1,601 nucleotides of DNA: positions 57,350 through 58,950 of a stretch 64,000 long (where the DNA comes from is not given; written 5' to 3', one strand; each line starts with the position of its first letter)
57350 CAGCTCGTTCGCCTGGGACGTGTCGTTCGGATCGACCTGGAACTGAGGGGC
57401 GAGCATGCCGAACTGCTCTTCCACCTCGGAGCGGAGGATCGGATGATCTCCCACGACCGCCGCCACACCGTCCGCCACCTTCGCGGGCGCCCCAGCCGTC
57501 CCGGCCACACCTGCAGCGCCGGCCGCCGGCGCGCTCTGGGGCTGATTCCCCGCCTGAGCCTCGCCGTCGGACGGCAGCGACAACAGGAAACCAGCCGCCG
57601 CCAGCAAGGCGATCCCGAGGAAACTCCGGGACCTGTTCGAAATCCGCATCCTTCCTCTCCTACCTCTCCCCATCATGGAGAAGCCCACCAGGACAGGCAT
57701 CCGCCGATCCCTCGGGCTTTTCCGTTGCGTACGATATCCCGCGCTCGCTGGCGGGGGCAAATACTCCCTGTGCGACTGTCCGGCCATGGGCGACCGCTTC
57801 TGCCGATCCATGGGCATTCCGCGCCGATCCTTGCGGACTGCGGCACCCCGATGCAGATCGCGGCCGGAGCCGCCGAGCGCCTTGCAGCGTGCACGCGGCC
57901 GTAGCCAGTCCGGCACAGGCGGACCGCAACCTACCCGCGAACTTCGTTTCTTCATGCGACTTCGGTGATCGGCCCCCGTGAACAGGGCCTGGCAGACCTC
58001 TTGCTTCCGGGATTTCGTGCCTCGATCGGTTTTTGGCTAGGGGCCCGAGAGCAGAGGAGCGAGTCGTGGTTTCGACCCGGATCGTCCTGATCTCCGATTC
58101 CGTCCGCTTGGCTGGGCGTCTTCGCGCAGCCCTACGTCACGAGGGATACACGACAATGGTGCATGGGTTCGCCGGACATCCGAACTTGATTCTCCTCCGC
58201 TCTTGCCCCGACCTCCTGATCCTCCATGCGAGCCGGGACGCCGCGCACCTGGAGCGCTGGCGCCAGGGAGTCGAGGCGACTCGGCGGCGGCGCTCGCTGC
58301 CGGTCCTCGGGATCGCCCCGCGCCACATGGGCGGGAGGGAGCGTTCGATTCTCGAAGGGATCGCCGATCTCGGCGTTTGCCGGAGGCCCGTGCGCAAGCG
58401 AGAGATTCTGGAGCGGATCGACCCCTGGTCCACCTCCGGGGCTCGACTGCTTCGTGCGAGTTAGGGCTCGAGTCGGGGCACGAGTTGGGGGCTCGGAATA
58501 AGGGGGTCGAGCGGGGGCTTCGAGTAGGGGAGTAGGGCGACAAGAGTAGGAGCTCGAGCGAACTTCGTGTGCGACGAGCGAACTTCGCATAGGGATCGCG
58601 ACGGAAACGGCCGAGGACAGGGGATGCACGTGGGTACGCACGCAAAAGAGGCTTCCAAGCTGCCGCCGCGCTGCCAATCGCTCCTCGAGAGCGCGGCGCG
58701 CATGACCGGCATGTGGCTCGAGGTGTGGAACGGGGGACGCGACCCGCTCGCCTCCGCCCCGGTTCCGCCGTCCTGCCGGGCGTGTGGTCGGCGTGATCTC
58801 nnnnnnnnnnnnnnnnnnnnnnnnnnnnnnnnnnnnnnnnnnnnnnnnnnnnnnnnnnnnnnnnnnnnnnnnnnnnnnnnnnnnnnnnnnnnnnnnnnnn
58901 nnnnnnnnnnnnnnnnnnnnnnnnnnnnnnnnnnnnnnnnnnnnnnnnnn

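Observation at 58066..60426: Pseudo-receiver gene plus HD-GYP phosphodiesterase with a Cys-rich sensor-like N-terminus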

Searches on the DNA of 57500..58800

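Call 4: search_rna_families(source=window, start=57900, end=58800, threshold=evalue, max_evalue=10)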
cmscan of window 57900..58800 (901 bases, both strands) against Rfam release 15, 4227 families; matches with E-value up to 10: 1.
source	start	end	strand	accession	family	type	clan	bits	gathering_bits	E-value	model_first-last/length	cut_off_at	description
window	58043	58097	-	RF03595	mir-3569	Gene; miRNA;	-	15.9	50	4.9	1-58/58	no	mir-3569 microRNA precursor family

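Call 78: search_rna_families(source=window, start=57500, end=58100, threshold=evalue, max_evalue=10)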
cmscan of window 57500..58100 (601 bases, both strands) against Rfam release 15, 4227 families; matches with E-value up to 10: 1.
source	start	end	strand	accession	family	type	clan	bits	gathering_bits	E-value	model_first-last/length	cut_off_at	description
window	58043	58097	-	RF03595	mir-3569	Gene; miRNA;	-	15.9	50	3.3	1-58/58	no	mir-3569 microRNA precursor family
